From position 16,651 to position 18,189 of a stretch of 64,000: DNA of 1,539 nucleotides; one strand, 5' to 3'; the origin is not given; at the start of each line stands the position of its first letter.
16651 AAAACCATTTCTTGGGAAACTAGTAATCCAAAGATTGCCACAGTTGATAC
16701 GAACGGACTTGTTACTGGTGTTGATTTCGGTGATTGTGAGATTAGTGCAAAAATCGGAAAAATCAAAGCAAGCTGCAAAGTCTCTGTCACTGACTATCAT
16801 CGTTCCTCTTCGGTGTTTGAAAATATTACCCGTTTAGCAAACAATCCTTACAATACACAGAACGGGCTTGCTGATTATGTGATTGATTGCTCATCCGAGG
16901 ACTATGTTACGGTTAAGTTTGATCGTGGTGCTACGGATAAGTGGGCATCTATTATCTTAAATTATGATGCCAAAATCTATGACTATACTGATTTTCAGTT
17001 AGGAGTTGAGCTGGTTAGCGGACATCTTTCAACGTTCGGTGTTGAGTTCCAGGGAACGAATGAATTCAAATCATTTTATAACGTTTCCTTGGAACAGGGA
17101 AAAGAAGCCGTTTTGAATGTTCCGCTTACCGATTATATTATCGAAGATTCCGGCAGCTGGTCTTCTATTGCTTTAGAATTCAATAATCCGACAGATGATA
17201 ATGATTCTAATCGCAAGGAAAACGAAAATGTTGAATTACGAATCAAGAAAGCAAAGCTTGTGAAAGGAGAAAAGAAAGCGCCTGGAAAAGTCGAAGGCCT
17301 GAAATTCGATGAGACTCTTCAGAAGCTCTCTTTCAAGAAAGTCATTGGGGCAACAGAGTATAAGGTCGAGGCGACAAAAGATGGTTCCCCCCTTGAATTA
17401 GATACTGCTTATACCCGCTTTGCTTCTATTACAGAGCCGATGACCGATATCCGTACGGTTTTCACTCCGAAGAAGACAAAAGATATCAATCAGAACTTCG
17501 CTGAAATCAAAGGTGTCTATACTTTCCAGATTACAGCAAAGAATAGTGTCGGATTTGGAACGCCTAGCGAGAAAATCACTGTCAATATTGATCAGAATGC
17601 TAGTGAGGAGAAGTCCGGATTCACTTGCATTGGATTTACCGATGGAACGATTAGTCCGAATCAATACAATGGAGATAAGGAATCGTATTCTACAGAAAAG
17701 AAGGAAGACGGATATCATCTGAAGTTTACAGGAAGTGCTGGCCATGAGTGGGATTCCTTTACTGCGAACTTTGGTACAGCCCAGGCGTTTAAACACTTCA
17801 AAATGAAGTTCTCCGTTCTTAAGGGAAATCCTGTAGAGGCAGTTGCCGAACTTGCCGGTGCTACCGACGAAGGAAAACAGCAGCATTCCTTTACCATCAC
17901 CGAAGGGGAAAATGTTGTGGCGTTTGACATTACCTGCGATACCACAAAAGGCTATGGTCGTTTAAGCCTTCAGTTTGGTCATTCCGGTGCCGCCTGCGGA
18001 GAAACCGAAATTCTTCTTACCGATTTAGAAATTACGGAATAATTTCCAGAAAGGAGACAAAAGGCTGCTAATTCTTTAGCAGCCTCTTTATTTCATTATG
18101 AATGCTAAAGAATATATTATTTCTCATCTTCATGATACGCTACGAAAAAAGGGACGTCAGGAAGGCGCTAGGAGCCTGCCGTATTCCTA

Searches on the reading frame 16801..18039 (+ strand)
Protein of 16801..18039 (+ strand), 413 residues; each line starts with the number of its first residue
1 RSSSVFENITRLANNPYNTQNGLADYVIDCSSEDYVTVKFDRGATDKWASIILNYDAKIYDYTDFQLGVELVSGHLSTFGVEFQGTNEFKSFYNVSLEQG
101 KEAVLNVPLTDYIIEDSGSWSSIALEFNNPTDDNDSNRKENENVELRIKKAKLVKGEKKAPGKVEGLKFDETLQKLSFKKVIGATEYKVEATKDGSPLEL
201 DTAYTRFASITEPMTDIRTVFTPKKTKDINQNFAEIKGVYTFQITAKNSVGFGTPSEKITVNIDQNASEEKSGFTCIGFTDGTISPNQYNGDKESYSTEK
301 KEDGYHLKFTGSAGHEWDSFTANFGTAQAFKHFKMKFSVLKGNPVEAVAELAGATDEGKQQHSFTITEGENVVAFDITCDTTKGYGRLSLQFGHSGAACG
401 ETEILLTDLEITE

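Call 21: find_homologous_proteins(query=window:16801-18039:+, max_evalue=0.01)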
Query window:16801-18039:+ (413 aa): 4 proteins with E <= 0.01 among 3794 candidates.
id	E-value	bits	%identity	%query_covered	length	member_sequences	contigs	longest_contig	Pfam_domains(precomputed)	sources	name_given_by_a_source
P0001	1.7e-265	898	98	100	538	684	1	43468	PF22359.3,PF02368.25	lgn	-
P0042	1.4e-80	289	36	100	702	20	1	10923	PF02368.25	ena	-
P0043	1.5e-79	286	36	100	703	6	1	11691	PF02368.25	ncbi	-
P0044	1.7e-78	282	36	100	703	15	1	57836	PF02368.25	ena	-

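Call 24: find_encoding_contigs(protein=P0044, flank=4000, max_places=4)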
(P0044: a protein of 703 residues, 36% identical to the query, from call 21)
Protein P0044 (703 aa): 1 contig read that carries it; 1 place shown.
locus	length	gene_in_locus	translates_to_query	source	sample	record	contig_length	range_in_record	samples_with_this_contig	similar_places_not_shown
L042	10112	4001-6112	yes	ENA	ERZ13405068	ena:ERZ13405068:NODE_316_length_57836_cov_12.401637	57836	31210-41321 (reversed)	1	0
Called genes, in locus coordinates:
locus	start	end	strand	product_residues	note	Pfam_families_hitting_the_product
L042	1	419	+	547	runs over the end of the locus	PF01547:SBP_bac_1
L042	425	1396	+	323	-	PF00528:BPD_transp_1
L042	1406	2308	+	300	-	PF00528:BPD_transp_1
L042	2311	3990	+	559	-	-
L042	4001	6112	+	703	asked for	PF02368:Big_2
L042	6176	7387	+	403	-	PF01204:Trehalase, PF22422:MGH1-like_GH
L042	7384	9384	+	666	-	PF00933:Glyco_hydro_3, PF01915:Glyco_hydro_3_C, PF14310:Fn3-like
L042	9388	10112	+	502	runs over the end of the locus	PF02065:Melibiase (weak), PF01055:Glyco_hydro_31_2nd, PF21365:Glyco_hydro_31_3rd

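Call 25: find_encoding_contigs(protein=P0043, flank=4000, max_places=4)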
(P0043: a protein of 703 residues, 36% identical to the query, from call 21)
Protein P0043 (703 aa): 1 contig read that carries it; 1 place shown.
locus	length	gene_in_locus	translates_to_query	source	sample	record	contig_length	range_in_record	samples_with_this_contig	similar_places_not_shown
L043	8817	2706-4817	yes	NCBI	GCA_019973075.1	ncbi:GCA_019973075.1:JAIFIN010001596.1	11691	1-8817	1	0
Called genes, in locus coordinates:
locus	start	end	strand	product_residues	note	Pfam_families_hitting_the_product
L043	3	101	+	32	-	?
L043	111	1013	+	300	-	PF00528:BPD_transp_1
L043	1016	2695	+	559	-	-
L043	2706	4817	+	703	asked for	PF02368:Big_2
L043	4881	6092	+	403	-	PF01204:Trehalase, PF22422:MGH1-like_GH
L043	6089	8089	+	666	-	PF00933:Glyco_hydro_3, PF01915:Glyco_hydro_3_C, PF14310:Fn3-like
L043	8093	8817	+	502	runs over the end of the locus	PF02065:Melibiase (weak), PF01055:Glyco_hydro_31_2nd, PF21365:Glyco_hydro_31_3rd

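Call 26: find_encoding_contigs(protein=P0042, flank=4000, max_places=4)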
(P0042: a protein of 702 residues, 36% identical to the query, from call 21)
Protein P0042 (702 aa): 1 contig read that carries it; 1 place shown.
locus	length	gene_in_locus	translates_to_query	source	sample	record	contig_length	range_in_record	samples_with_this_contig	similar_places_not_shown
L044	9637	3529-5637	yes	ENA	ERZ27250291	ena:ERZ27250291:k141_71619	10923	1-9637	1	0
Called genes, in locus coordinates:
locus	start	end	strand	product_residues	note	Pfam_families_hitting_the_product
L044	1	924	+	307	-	?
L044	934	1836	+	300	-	PF00528:BPD_transp_1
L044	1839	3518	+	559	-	-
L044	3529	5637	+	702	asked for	PF02368:Big_2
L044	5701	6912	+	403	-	PF01204:Trehalase, PF22422:MGH1-like_GH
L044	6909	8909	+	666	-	PF00933:Glyco_hydro_3, PF01915:Glyco_hydro_3_C, PF14310:Fn3-like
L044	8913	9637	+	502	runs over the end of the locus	PF02065:Melibiase (weak), PF01055:Glyco_hydro_31_2nd, PF21365:Glyco_hydro_31_3rd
